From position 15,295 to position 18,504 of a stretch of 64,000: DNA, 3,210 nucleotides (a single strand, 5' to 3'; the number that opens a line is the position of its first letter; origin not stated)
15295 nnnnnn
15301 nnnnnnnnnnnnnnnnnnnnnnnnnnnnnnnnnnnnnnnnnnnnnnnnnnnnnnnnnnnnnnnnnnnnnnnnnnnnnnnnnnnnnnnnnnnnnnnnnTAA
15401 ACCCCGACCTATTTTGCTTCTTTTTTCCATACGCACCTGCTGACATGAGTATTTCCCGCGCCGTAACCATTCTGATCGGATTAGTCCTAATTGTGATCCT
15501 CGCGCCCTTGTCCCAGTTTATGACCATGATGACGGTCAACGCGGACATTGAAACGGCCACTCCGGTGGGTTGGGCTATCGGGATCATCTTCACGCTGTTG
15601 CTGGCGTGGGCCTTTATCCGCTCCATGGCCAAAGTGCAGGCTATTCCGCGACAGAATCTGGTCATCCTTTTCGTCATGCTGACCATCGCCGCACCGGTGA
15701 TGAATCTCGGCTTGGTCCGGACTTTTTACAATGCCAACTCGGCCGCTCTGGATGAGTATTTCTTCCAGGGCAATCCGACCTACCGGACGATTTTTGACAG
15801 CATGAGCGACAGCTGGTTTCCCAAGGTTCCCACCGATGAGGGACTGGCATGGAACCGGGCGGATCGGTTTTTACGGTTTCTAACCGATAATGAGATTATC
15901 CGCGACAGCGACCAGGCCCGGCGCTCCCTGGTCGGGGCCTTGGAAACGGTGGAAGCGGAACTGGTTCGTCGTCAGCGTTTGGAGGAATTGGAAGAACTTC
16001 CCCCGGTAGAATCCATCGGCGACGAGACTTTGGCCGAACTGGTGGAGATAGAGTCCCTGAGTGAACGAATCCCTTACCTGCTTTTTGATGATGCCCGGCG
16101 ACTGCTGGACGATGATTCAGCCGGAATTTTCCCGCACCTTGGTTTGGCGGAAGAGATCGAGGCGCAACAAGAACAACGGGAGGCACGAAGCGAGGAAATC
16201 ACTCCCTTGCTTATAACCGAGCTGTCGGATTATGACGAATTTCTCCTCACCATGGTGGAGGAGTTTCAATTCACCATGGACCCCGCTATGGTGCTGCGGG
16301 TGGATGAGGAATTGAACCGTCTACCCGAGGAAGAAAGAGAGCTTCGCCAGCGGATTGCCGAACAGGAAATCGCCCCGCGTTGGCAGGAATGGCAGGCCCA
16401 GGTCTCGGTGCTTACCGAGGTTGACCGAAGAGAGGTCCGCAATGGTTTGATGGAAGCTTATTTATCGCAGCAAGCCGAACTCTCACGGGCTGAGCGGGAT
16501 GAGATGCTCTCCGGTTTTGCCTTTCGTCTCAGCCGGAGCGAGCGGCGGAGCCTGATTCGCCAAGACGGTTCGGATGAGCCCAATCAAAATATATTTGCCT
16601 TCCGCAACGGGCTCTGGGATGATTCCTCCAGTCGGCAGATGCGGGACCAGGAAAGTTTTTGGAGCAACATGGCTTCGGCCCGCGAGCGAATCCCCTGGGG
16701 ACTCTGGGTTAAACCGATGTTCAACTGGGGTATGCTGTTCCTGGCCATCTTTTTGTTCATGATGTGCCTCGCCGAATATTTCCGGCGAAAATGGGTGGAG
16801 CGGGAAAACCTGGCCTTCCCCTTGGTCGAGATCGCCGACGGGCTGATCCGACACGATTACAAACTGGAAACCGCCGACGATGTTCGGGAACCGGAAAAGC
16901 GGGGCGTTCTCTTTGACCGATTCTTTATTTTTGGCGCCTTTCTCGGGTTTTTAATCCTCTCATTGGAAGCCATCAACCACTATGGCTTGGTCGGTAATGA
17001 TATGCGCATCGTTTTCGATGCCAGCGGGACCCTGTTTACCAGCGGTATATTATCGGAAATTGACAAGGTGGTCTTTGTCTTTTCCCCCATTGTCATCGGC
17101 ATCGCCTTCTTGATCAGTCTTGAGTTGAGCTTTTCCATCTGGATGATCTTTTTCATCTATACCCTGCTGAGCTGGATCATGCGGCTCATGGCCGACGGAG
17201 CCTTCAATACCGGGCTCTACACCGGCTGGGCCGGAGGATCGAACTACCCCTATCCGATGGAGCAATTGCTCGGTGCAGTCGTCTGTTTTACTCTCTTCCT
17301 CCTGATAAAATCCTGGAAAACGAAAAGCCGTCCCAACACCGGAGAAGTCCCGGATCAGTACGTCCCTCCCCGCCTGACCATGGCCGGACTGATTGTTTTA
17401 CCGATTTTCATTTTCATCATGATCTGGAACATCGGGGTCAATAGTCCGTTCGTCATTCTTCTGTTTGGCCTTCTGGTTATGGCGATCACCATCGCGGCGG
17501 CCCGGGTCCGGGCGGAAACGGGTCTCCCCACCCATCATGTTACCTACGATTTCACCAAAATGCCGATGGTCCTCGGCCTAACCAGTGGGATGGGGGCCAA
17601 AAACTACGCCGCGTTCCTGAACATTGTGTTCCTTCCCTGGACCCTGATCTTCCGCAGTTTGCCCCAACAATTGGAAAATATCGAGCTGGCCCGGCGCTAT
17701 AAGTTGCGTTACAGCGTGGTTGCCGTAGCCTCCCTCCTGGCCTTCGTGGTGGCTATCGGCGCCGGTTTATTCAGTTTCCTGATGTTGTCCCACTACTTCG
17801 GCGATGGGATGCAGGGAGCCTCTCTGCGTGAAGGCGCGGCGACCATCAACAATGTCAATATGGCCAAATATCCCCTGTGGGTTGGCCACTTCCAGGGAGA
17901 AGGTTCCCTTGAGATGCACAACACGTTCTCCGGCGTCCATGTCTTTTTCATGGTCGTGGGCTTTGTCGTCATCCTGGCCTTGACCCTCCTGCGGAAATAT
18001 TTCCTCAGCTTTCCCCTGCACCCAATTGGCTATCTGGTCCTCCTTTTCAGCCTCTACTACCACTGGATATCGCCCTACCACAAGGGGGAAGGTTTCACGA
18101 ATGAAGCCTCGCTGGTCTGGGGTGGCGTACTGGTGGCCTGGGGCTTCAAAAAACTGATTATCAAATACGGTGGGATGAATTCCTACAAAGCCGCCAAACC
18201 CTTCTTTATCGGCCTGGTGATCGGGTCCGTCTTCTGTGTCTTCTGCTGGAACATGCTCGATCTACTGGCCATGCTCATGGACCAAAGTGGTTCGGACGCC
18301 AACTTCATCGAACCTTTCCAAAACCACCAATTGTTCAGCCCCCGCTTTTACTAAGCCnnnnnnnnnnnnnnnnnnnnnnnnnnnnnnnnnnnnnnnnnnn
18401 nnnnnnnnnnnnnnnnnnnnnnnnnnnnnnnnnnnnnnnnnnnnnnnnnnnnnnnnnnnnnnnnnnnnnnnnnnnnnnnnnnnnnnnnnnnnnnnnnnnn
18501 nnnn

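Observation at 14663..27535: Six-gene membrane locus: two MacB/LolD-type ATPases, a giant and a minimal FtsX permease, and two OPT-like polytopic proteins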

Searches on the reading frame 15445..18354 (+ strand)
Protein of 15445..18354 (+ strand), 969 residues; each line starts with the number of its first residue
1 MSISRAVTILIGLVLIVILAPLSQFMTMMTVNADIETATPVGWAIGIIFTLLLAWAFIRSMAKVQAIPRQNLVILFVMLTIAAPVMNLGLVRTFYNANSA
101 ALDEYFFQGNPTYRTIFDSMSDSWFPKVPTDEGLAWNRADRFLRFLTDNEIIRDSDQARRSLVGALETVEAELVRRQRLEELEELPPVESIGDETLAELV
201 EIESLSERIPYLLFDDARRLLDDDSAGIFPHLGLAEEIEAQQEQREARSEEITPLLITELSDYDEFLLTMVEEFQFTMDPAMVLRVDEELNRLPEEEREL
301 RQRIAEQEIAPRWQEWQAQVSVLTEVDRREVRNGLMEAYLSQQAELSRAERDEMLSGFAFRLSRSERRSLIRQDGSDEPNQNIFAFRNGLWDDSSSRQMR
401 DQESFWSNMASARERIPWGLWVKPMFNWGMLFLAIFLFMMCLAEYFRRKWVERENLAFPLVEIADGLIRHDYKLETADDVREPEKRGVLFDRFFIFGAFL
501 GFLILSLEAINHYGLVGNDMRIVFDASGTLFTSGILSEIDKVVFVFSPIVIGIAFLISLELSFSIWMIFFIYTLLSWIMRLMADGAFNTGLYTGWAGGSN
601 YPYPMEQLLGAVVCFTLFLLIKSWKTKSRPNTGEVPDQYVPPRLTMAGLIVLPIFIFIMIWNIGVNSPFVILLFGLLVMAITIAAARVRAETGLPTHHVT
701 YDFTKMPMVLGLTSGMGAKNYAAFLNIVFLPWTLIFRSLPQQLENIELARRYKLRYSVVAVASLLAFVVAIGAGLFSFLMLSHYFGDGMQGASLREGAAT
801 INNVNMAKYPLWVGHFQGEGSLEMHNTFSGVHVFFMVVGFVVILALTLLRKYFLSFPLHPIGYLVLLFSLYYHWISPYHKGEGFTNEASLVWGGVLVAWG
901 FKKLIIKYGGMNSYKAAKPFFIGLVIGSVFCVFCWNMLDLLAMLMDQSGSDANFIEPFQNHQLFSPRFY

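Call 3: search_protein_families(library=pfam, proteins=[window:15445-18354:+], max_evalue=0.01)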
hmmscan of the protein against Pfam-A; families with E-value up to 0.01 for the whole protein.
window:15445-18354:+ (969 aa): 2 families
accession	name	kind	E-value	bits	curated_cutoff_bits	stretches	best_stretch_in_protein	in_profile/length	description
PF20581.3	DUF6785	-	1e-52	179.8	25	2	405-786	130-498/498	Family of unknown function (DUF6785)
PF20580.3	DUF6784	-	4.6e-17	62.5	26.4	2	888-941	39-92/101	Domain of unknown function (DUF6784)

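Call 4: search_protein_families(library=ncbifam, proteins=[window:15445-18354:+], max_evalue=0.01)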
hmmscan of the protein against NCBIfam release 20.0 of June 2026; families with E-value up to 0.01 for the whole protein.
window:15445-18354:+ (969 aa): 0 families

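Call 11: find_homologous_proteins(query=window:15445-18354:+)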
Query window:15445-18354:+ (969 aa): 83 proteins with E <= 0.001 among 8000 candidates.
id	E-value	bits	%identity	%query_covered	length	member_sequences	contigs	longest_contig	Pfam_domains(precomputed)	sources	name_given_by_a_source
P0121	0.0e+0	2033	92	100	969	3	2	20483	PF20580.4,PF20581.4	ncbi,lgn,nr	ncbi:MAG: hypothetical protein JJT75_10655 [Opitutales bacterium]|nr:hypothetical protein [Opitutale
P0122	0.0e+0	1305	59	100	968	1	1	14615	PF20580.4,PF20581.4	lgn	-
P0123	6.0e-283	959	48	99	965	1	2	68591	PF20580.4,PF20581.4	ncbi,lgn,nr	ncbi:MAG: hypothetical protein EA425_08755 [Puniceicoccaceae bacterium]|nr:MAG: hypothetical protein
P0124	5.4e-282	956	47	100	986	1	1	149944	PF20580.4,PF20581.4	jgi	jgi:hypothetical protein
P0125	9.9e-279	945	46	100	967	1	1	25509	PF20580.4,PF20581.4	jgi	jgi:hypothetical protein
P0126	1.1e-273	929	46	79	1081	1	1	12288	PF20580.4,PF20581.4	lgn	-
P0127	1.1e-269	915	45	99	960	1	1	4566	PF20580.4,PF20581.4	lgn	-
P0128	1.8e-269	915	43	83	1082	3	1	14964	PF20580.4,PF20581.4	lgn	-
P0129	2.5e-269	914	47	76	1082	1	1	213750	PF20580.4,PF20581.4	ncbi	ncbi:MAG: DUF6785 family protein [Phycisphaerae bacterium]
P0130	3.4e-267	907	46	77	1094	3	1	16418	PF20580.4,PF20581.4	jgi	-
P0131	4.6e-265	900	45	99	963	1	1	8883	PF20580.4,PF20581.4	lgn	-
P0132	2.5e-263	894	44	99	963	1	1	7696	PF20580.4,PF20581.4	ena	-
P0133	1.7e-262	892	44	99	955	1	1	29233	PF20580.4,PF20581.4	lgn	-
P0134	8.4e-258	876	45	99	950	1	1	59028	PF20580.4,PF20581.4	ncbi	-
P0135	1.5e-257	875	45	99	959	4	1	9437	PF20580.4,PF20581.4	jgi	-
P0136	8.1e-257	873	44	99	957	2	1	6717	PF20580.4,PF20581.4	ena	-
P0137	1.2e-256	872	43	100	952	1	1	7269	PF20580.4,PF20581.4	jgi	jgi:hypothetical protein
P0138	1.9e-256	872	45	100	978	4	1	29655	PF20580.4,PF20581.4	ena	-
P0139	2.9e-255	868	44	99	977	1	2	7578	PF20580.4,PF20581.4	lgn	-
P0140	2.9e-255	868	44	98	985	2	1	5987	PF20580.4,PF20581.4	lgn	-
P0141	1.3e-254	866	45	98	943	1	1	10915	PF20580.4,PF20581.4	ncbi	ncbi:MAG: DUF6785 family protein, partial [Phycisphaerae bacterium]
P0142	6.0e-254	863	43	98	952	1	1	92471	PF20580.4,PF20581.4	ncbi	-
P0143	8.7e-253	859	42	100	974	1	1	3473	PF20580.4,PF20581.4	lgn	-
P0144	3.9e-250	851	44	99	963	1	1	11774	PF20580.4,PF20581.4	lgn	-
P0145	3.0e-249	848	44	99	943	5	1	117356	PF20580.4,PF20581.4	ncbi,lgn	-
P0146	3.3e-249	848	44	100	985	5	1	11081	PF20580.4,PF20581.4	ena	-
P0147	5.7e-248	843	43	100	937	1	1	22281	PF20580.4,PF20581.4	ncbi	-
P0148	1.2e-245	836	41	100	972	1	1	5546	PF20580.4,PF20581.4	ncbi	ncbi:MAG: DUF6785 family protein [bacterium]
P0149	2.2e-245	835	43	99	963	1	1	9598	PF20580.4,PF20581.4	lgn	-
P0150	3.4e-245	834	42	100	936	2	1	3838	PF20580.4,PF20581.4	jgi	-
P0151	5.9e-245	834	44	98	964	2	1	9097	PF20580.4,PF20581.4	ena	-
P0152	1.5e-244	832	44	96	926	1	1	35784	PF20580.4,PF20581.4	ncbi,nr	ncbi:MAG: hypothetical protein JJU00_11730 [Opitutales bacterium]|nr:hypothetical protein [Opitutale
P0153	5.1e-244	830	42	100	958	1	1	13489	PF20580.4,PF20581.4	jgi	jgi:hypothetical protein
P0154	1.2e-242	826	44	99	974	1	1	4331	PF20580.4,PF20581.4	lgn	-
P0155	1.8e-242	825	42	100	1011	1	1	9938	PF20580.4,PF20581.4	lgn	-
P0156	8.9e-242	823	44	99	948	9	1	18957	PF20580.4,PF20581.4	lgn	-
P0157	1.2e-238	813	42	99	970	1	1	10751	PF20580.4,PF20581.4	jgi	jgi:hypothetical protein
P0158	4.2e-237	808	41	100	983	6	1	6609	PF20580.4,PF20581.4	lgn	-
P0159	1.8e-236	805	43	100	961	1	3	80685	PF20580.4,PF20581.4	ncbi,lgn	ncbi:MAG: DUF6785 family protein [Phycisphaerae bacterium]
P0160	3.7e-236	804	43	100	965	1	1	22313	PF20580.4,PF20581.4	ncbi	-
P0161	8.9e-231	787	41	100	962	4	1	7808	PF20580.4,PF20581.4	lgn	-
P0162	5.9e-230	784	42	100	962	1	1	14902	PF20580.4,PF20581.4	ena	-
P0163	1.4e-229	783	42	99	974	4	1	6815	PF20580.4,PF20581.4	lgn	-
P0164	2.1e-229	782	42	99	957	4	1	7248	PF20580.4,PF20581.4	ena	-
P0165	3.4e-229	781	41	99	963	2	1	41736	PF20580.4,PF20581.4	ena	-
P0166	7.9e-229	780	42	99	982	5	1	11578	PF20580.4,PF20581.4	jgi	-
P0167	3.5e-228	778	42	100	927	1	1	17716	PF20580.4,PF20581.4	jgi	-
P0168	3.8e-228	778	42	99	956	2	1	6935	PF20580.4,PF20581.4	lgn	-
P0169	1.5e-227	776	41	99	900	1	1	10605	PF20580.4,PF20581.4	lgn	-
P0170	1.3e-225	769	41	99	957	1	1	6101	PF20580.4,PF20581.4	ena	-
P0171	9.4e-225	767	41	99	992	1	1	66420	PF20580.4,PF20581.4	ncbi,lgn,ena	-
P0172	1.1e-224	766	40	98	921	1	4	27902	PF20580.4,PF20581.4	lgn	-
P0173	6.4e-223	761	40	98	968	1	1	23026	PF20580.4,PF20581.4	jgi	jgi:hypothetical protein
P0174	1.2e-222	760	41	99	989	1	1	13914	PF20580.4,PF20581.4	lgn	-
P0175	9.3e-221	753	41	98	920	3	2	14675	PF20580.4,PF20581.4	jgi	jgi:hypothetical protein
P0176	1.2e-220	753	40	99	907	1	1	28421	PF20580.4,PF20581.4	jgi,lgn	jgi:hypothetical protein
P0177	1.4e-219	749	41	98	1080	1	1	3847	PF20580.4,PF20581.4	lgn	-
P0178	8.1e-216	737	40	100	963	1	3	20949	PF20580.4,PF20581.4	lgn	-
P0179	1.0e-215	737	40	100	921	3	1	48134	PF20580.4,PF20581.4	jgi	-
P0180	1.4e-215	736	39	98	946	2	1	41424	PF20580.4,PF20581.4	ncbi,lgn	-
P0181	2.2e-214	732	40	99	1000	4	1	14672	PF20580.4,PF20581.4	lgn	-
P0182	6.1e-214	731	40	100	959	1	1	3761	PF20580.4,PF20581.4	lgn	-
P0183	1.9e-213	729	40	100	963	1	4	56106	PF20580.4,PF20581.4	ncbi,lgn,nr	ncbi:MAG: hypothetical protein JJU05_17095 [Verrucomicrobia bacterium]|nr:hypothetical protein [Verr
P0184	9.7e-212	724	39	98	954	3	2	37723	PF20580.4,PF20581.4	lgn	-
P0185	3.5e-211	722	38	100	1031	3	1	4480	PF20580.4,PF20581.4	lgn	-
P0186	6.5e-208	711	40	98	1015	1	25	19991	PF20580.4,PF20581.4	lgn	-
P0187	1.9e-207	709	40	97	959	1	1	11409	PF20580.4,PF20581.4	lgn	-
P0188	1.8e-204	700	39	100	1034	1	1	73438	PF20580.4,PF20581.4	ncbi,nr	ncbi:MAG: hypothetical protein JJU36_11255 [Phycisphaeraceae bacterium]|nr:hypothetical protein [Phy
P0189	7.2e-203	694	38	99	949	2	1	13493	PF20580.4,PF20581.4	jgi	-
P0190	2.0e-197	676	39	98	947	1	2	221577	PF20580.4,PF20581.4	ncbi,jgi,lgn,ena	-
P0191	9.7e-194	664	40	96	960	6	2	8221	PF20580.4,PF20581.4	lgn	-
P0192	1.4e-191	657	49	64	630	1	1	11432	PF20580.4,PF20581.4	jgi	jgi:hypothetical protein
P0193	2.0e-189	650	40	76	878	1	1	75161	PF20580.4,PF20581.4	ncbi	-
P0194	6.3e-185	635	47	67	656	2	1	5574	PF20580.4,PF20581.4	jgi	jgi:hypothetical protein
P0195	2.4e-170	587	35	97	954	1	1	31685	PF20580.4,PF20581.4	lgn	-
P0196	4.3e-165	569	41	76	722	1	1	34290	PF20581.4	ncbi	ncbi:MAG: DUF6785 family protein, partial [Phycisphaerae bacterium]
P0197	3.7e-154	533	42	69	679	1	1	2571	PF20581.4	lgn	-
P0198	2.2e-63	233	36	46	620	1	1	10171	PF20581.4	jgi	-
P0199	3.3e-14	70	24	54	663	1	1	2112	PF20580.4,PF20581.4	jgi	jgi:hypothetical protein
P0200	1.3e-8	51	24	53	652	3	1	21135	PF20580.4,PF20581.4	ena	-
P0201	6.0e-8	49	23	53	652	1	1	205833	PF20580.4,PF20581.4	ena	-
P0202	6.7e-8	49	22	54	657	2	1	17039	PF20580.4,PF20581.4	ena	-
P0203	1.1e-7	48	24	54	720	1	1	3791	PF20580.4,PF20581.4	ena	-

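Call 18: search_solved_structures(query=A2, max_evalue=1)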
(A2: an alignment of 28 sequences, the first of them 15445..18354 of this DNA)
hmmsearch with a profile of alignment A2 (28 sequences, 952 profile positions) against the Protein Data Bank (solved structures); distinct sequences matched with E-value up to 1: 17.
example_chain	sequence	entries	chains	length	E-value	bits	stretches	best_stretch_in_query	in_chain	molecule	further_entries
6njp_G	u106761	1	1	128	0.026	15.4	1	194-305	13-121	EscO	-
7kjr_C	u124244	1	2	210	0.21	12.4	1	171-324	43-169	Apolipoprotein A-I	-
8eqs_C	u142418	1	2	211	0.22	12.4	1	171-324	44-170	Apolipoprotein A-I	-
9o19_X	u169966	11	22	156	0.26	12.1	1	219-318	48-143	ATP synthase subunit b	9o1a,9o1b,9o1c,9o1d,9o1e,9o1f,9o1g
7p2y_b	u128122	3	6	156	0.28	12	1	221-320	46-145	ATP synthase subunit b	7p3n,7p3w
3nyl_A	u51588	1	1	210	0.3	11.9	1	243-341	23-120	Amyloid beta (A4) protein (Peptidase nexin-II, Alzheimer disease), isoform CRA_b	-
8uzp_M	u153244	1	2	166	0.33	11.8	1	209-340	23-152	stem_mimetic_01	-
3nyj_A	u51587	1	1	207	0.35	11.7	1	243-341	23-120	Amyloid beta A4 protein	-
3s84_A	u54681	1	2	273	0.46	11.3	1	177-324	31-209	Apolipoprotein A-IV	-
3k2s_A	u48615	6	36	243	0.46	11.3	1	209-325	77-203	Apolipoprotein A-I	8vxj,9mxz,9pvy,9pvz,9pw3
6emw_D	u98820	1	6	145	0.53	11.1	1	146-244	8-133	ATP-dependent Clp protease ATP-binding subunit ClpC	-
9dm3_A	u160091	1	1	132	0.61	10.9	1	239-328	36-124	naphthalenediimide binding protein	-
4v6m_A0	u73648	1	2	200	0.73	10.7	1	172-324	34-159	Apolipoprotein A-I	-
1av1_A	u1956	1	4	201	0.75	10.6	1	172-324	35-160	APOLIPOPROTEIN A-I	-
4p1m_A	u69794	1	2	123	0.79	10.5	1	272-363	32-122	Cell division protein ZapA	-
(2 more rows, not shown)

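Call 20: search_protein_families(library=pfam, alignment_id=A2, max_evalue=1)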
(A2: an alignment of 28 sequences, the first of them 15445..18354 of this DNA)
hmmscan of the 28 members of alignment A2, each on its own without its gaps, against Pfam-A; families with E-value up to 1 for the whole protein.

A. member 1, window:15445-18354:+ (969 aa): 2 families
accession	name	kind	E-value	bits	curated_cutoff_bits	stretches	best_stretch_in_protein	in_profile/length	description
PF20581.3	DUF6785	-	1e-52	179.8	25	2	405-786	130-498/498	Family of unknown function (DUF6785)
PF20580.3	DUF6784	-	4.6e-17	62.5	26.4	2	888-941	39-92/101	Domain of unknown function (DUF6784)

B. families by the number of members that match (of 28 scanned): 21 families
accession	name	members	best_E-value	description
PF20581.3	DUF6785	28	2.4e-135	Family of unknown function (DUF6785)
PF20580.3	DUF6784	28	2.5e-29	Domain of unknown function (DUF6784)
PF10805.13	DUF2730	2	0.035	Protein of unknown function (DUF2730)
PF19845.4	DUF6320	1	0.002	Family of unknown function (DUF6320)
PF04977.20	DivIC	1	0.0039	Septum formation initiator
PF01312.24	Bac_export_2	1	0.0085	FlhB HrpN YscU SpaS Family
PF16316.10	DUF4956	1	0.018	Domain of unknown function (DUF4956)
PF17035.10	BET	1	0.034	Bromodomain extra-terminal - transcription regulation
PF02203.21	TarH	1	0.036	Tar ligand binding domain homologue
PF17272.7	DUF5337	1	0.045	Family of unknown function (DUF5337)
PF07909.16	DUF1663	1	0.046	Protein of unknown function (DUF1663)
PF08824.15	Serine_rich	1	0.053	Serine rich protein interaction domain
PF09482.15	OrgA_MxiK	1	0.077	Bacterial type III secretion apparatus protein (OrgA_MxiK)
PF04279.20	IspA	1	0.12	Intracellular septation protein A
PF03999.17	MAP65_ASE1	1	0.12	Microtubule associated protein (MAP65/ASE1 family)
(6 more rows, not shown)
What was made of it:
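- On DUF6785 / DUF6784 (Pfam PF20581 / PF20580): All 28 aligned homologues match (call 20).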
